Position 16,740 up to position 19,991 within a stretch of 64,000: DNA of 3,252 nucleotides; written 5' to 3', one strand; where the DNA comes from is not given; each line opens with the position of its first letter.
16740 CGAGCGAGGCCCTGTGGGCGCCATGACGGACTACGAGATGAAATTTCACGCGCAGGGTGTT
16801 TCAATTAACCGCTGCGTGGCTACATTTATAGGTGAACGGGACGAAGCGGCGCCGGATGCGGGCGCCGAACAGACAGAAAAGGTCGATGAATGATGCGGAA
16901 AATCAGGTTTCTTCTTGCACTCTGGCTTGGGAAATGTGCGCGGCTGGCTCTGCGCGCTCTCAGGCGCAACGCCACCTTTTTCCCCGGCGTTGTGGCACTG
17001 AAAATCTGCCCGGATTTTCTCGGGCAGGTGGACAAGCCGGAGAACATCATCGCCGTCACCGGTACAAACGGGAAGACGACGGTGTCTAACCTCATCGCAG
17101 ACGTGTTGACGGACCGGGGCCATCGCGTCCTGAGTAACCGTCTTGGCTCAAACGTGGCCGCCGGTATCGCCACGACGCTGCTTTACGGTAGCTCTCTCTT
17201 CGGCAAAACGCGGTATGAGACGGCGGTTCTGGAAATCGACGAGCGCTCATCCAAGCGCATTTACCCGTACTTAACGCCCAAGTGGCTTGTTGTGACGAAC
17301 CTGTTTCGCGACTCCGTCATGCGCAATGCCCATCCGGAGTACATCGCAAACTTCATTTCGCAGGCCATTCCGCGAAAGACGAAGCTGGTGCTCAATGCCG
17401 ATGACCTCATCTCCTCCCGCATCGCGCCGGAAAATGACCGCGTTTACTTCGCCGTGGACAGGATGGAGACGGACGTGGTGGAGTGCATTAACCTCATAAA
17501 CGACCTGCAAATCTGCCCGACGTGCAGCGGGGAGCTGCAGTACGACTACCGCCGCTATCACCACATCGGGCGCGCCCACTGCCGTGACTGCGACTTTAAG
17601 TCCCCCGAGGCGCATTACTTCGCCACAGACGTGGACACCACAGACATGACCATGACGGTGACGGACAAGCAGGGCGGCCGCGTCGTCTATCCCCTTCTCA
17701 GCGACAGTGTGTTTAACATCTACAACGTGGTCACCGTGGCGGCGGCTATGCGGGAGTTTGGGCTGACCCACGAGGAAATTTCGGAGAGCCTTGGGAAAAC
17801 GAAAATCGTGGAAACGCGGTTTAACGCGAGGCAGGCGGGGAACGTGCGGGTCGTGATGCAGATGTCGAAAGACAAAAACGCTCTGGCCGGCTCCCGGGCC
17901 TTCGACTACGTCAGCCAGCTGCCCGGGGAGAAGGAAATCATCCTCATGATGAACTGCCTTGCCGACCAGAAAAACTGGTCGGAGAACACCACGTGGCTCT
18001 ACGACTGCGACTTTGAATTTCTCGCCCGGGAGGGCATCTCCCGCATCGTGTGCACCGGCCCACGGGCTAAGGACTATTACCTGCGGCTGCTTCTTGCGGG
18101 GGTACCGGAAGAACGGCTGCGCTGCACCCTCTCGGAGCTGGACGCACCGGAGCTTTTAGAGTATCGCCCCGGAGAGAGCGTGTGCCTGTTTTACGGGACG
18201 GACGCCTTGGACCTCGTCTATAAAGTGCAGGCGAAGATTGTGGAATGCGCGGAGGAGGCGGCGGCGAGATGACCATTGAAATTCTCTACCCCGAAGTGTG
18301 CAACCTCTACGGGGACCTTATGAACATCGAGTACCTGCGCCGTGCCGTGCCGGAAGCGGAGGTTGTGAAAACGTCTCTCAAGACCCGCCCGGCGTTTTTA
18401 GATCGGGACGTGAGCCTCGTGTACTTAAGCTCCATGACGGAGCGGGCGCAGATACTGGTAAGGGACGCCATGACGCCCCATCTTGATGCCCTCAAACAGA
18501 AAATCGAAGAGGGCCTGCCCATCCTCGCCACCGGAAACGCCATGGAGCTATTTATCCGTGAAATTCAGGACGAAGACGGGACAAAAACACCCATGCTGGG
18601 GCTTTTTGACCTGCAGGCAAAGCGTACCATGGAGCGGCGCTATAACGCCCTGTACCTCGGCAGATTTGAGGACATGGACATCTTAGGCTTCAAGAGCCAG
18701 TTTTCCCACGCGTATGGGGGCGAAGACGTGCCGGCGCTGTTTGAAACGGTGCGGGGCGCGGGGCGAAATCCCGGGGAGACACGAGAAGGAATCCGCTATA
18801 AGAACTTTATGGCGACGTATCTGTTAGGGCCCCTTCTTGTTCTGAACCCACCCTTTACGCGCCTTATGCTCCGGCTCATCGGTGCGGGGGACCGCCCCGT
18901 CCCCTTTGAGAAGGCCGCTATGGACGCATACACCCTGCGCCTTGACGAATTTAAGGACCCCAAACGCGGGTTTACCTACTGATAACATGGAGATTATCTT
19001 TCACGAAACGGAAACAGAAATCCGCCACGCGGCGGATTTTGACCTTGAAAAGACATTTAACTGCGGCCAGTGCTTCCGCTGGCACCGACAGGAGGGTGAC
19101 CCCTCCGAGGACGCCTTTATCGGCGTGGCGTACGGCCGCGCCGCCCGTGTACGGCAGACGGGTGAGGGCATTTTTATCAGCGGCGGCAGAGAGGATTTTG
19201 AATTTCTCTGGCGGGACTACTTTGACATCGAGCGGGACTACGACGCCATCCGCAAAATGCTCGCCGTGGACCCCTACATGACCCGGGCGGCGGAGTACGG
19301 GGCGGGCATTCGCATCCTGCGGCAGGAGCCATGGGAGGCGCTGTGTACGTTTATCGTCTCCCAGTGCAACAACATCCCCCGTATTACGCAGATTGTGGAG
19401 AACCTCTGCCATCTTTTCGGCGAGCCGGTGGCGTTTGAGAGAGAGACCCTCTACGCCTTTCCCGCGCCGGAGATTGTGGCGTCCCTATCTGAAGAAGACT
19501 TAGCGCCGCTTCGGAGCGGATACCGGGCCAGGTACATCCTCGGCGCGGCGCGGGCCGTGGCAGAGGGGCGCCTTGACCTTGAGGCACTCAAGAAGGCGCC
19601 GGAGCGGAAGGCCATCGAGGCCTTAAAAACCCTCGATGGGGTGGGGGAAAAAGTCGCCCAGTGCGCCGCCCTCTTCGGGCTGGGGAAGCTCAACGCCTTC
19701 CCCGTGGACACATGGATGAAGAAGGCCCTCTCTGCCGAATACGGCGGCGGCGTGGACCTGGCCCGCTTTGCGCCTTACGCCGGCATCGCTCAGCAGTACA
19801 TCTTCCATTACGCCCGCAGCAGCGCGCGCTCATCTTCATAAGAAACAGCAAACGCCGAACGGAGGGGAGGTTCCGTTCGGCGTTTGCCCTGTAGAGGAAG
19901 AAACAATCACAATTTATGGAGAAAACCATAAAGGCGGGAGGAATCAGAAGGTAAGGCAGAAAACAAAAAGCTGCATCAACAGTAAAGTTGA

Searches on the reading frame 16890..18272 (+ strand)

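Call 25: search_protein_families(library=pfam, proteins=[window:16890-18272:+], max_evalue=0.01)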
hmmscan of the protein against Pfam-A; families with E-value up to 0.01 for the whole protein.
window:16890-18272:+ (460 aa): 2 families
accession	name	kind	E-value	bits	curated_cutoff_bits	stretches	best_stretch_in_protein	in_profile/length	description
PF08353.15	MurT_C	-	1.6e-22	80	25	1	329-424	3-92/110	MurT ligase C-terminal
PF08245.18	Mur_ligase_M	-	5.2e-09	36.8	24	1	56-178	1-131/200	Mur ligase middle domain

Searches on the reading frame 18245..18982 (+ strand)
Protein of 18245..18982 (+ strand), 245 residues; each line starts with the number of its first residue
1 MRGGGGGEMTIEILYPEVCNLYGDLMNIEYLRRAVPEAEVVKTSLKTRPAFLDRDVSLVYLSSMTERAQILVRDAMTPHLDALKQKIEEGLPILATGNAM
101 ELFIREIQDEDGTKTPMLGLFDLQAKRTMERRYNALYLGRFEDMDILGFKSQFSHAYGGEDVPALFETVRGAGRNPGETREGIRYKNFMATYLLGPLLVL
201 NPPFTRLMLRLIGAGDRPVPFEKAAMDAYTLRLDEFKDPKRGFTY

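Call 25: search_protein_families(library=pfam, proteins=[window:18245-18982:+], max_evalue=0.01)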
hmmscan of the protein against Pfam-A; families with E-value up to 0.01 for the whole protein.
window:18245-18982:+ (245 aa): 1 family
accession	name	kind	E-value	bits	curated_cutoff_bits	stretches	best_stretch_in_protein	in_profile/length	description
PF07685.20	GATase_3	-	4.8e-11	43.1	27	1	10-196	1-190/196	CobB/CobQ-like glutamine amidotransferase domain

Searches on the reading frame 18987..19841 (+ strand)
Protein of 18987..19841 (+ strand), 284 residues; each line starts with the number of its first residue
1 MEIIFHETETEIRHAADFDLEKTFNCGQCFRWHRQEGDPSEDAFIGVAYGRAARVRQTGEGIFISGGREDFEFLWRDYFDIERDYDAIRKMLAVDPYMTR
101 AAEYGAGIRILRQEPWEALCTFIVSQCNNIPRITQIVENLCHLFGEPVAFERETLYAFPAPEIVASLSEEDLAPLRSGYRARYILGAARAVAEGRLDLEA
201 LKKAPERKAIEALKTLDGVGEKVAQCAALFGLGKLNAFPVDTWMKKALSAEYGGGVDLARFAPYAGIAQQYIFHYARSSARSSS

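Call 7: find_related_loci(query=window:18987-19841:+, collection=genome_contigs, flank=6000)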
Query window:18987-19841:+ (284 aa) in genome_contigs; peptide patterns used: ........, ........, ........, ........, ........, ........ (x = any residue, [..] = any of these).
600 stretches matched a pattern (row limit reached: there are more); 525 encode a relative of the query (tblastn E <= 1e-3); the best 80 are kept; 80 distinct loci.
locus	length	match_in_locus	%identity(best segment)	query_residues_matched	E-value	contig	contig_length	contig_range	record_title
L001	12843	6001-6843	78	1-284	2e-149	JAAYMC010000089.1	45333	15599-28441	MAG: Clostridiales bacterium isolate AS20ysBPTH_149 74381_AS20, whole genome shotgun sequence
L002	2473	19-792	60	17-278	7e-107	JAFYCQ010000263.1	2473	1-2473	MAG: Oscillospiraceae bacterium isolate RGIG6969 Sheep_Rumen.Co__c4470778, whole genome shotgun sequence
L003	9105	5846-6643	59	15-282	2e-98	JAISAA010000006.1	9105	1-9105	MAG: Oscillospiraceae bacterium isolate Gx481_bin119 k119_5313955, whole genome shotgun sequence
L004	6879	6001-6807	55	1-277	5e-96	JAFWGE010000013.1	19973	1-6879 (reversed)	MAG: Oscillospiraceae bacterium isolate RGIG5710 Sheep_Duodenum.Co__c405682, whole genome shotgun sequence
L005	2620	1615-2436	56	1-278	3e-98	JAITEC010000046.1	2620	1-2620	MAG: Oscillospiraceae bacterium isolate Nm470_bin31 k119_1390731, whole genome shotgun sequence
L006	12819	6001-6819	55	1-278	3e-95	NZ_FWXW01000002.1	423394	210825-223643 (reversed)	Papillibacter cinnamivorans DSM 12816, whole genome shotgun sequence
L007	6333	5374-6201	54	1-281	1e-94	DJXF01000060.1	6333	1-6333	MAG TPA_asm: Clostridiales bacterium UBA7011 UBA7011_contig_76527, whole genome shotgun sequence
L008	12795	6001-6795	56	15-284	2e-92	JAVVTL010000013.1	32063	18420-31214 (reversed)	MAG: Oscillospiraceae bacterium isolate CGS10Y2-bin28 NODE_1246_length_32063_cov_51.178737, whole genome shotgun sequenc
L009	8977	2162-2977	53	1-277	1e-91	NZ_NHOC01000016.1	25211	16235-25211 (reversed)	Butyricicoccus porcorum strain BB10 BB10_c18, whole genome shotgun sequence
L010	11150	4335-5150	54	1-277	1e-91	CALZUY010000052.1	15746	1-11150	MAG: uncultured Clostridia bacterium isolate SRR5976186_bin.50_metaWRAP_v1.3_MAG genome assembly, contig: ERZ8810629.143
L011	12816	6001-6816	54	1-277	2e-90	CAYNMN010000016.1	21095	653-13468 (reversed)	MAG TPA_asm: uncultured Oscillospiraceae bacterium isolate SRP294416_co3_782 genome assembly, contig: NODE_3787_length_2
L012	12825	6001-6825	50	1-283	5e-90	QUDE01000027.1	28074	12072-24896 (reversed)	Ruminococcaceae bacterium AM07-15 AM07-15.Scaf27, whole genome shotgun sequence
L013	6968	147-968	50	1-282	1e-89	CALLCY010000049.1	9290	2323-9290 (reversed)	MAG TPA_asm: uncultured Clostridia bacterium isolate ERR527183_bin.45_CONCOCT_v1.1_MAG genome assembly, contig: ERZ17453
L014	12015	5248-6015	53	2-280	6e-89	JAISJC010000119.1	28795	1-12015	MAG: Oscillospiraceae bacterium isolate Hs463_bin100 k119_2970146, whole genome shotgun sequence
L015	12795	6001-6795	52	12-280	2e-88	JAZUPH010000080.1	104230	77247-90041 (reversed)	MAG: Oscillospiraceae bacterium isolate T1900044868_TS20190334.MAGScoT_cleanbin_000006 SGB_3144_k141_2032559, whole geno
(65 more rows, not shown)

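Call 13: find_homologous_proteins(query=window:18987-19841:+, max_evalue=1e-60)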
Query window:18987-19841:+ (284 aa): 4804 proteins with E <= 1e-60 among 8000 candidates; the best 120 are listed.
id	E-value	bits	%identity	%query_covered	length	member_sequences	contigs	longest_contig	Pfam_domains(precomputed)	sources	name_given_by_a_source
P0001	8.8e-187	637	99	100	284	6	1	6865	PF00730.32,PF07934.19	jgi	jgi:N-glycosylase/DNA lyase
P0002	4.7e-145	500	78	100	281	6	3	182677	PF00730.32,PF07934.19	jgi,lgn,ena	-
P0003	5.0e-140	484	73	100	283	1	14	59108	PF00730.32,PF07934.19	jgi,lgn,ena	-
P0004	3.4e-138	478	74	100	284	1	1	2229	PF00730.32,PF07934.19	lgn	-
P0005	1.3e-110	387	62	100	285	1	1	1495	PF00730.32,PF07934.19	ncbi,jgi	jgi:N-glycosylase/DNA lyase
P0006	2.0e-108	380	59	99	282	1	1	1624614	PF00730.32,PF07934.19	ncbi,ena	-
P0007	2.2e-108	380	62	98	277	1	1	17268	PF00730.32,PF07934.19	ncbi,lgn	-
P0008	1.6e-107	377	61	98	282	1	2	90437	PF00730.32,PF07934.19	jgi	jgi:N-glycosylase/DNA lyase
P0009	1.7e-107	377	61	98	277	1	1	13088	PF00730.32,PF07934.19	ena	-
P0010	1.8e-107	377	59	99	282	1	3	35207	PF00730.32,PF07934.19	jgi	jgi:N-glycosylase/DNA lyase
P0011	2.4e-106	373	61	98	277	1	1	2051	PF00730.32,PF07934.19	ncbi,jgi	jgi:N-glycosylase/DNA lyase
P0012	1.6e-105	371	59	99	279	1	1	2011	PF00730.32,PF07934.19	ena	-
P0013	4.0e-105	369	58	99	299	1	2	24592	PF00730.32,PF07934.19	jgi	jgi:N-glycosylase/DNA lyase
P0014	7.1e-105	369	59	98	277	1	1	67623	PF00730.32,PF07934.19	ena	-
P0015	1.0e-104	368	60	98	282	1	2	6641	PF00730.32,PF07934.19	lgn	-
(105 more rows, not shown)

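Call 14: find_encoding_contigs(protein=P0003, flank=4000, max_places=4)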
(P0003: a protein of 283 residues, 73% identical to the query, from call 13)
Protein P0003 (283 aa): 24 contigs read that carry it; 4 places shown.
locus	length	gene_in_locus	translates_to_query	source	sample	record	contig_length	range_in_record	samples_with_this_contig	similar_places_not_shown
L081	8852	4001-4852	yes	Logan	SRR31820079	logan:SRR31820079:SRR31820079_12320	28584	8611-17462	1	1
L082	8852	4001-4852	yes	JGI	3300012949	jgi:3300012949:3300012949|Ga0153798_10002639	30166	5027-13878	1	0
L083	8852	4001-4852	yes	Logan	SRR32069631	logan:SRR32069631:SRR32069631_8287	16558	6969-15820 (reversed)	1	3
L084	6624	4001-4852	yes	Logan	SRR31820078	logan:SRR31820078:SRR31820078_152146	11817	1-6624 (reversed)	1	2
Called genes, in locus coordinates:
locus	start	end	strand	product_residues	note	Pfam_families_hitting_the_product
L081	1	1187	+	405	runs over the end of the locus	PF07690:MFS_1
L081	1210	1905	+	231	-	PF24675:NpmA, PF02390:Methyltransf_4, PF13649:Methyltransf_25, PF13847:Methyltransf_31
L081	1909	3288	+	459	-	PF08245:Mur_ligase_M, PF08353:MurT_C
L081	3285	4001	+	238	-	-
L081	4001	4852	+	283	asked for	PF07934:OGG_N, PF00730:HhH-GPD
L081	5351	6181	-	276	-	PF02811:PHP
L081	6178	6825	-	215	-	PF01502:PRA-CH, PF01503:PRA-PH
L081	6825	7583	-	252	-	PF00977:His_biosynth, PF01207:Dus (faint), PF03060:NMO (faint)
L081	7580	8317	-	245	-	PF00977:His_biosynth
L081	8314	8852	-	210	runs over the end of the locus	PF00117:GATase, PF07685:GATase_3 (weak)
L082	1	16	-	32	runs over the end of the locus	-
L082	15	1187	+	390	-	PF07690:MFS_1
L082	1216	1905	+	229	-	PF24675:NpmA, PF02390:Methyltransf_4, PF13649:Methyltransf_25, PF13847:Methyltransf_31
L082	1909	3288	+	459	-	PF08245:Mur_ligase_M (weak), PF08353:MurT_C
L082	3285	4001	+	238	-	-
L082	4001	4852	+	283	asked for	PF07934:OGG_N, PF00730:HhH-GPD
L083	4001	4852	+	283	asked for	PF07934:OGG_N, PF00730:HhH-GPD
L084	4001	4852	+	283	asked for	PF07934:OGG_N, PF00730:HhH-GPD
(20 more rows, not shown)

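Call 15: find_encoding_contigs(protein=P0004, flank=4000, max_places=2)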
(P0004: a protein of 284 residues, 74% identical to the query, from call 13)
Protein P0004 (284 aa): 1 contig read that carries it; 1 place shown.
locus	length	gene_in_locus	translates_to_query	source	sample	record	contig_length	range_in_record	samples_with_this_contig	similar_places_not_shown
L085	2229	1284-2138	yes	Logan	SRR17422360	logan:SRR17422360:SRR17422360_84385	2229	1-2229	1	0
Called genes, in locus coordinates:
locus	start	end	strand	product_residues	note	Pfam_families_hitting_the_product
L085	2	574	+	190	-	?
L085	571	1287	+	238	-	PF07685:GATase_3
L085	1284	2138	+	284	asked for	PF07934:OGG_N, PF00730:HhH-GPD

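Call 16: find_encoding_contigs(protein=P0001, flank=4000, max_places=2)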
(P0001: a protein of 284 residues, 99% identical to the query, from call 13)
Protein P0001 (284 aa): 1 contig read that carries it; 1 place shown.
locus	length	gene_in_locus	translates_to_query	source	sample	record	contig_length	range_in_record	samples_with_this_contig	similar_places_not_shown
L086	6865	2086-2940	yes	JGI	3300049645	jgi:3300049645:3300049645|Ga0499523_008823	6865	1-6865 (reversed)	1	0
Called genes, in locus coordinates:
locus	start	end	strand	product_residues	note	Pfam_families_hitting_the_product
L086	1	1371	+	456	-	?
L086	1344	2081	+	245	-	PF07685:GATase_3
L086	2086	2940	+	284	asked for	PF07934:OGG_N, PF00730:HhH-GPD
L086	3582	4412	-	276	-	PF02811:PHP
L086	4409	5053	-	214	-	PF01502:PRA-CH, PF01503:PRA-PH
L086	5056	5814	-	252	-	PF00977:His_biosynth, PF01207:Dus (faint), PF02581:TMP-TENI (faint), PF03060:NMO (faint)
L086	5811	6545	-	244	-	PF00977:His_biosynth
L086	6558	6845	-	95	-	PF00117:GATase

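Call 35: find_encoding_contigs(protein=P0007, flank=3000, max_places=2)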
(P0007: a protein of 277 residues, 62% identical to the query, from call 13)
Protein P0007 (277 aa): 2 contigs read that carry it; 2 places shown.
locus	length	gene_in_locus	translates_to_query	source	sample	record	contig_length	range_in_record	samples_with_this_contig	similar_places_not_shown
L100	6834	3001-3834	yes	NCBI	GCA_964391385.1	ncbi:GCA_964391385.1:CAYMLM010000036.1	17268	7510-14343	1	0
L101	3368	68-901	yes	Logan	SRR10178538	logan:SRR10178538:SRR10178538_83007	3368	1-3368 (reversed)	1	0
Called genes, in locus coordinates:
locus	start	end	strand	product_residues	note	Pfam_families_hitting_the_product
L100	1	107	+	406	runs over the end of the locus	PF07690:MFS_1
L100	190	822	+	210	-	PF24675:NpmA, PF02390:Methyltransf_4, PF13847:Methyltransf_31, PF13649:Methyltransf_25 (weak)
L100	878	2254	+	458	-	PF08245:Mur_ligase_M, PF08353:MurT_C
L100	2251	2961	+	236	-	PF07685:GATase_3 (weak)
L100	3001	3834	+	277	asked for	PF07934:OGG_N, PF00730:HhH-GPD (weak)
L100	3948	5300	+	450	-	PF01554:MatE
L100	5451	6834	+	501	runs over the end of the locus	PF00478:IMPDH, PF00571:CBS (faint)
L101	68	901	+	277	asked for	PF07934:OGG_N, PF00730:HhH-GPD (weak)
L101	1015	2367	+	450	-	PF01554:MatE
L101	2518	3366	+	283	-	?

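Call 36: find_encoding_contigs(protein=P0008, flank=3000, max_places=2)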
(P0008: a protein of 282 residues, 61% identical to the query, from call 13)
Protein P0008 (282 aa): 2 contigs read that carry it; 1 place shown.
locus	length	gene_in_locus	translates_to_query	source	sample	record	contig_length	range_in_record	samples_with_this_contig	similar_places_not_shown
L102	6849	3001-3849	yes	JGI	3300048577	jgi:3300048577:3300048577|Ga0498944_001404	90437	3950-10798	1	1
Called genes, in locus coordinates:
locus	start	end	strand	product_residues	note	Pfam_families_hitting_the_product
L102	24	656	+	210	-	PF02390:Methyltransf_4, PF13847:Methyltransf_31, PF08241:Methyltransf_11 (faint), PF08242:Methyltransf_12 (weak), PF13649:Methyltransf_25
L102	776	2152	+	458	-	PF08245:Mur_ligase_M (weak), PF08353:MurT_C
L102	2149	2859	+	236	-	-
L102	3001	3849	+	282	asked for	PF07934:OGG_N, PF00730:HhH-GPD (weak)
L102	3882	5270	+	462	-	PF01554:MatE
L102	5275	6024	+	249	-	PF18978:DUF5714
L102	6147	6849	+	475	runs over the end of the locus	PF00478:IMPDH, PF00571:CBS (weak)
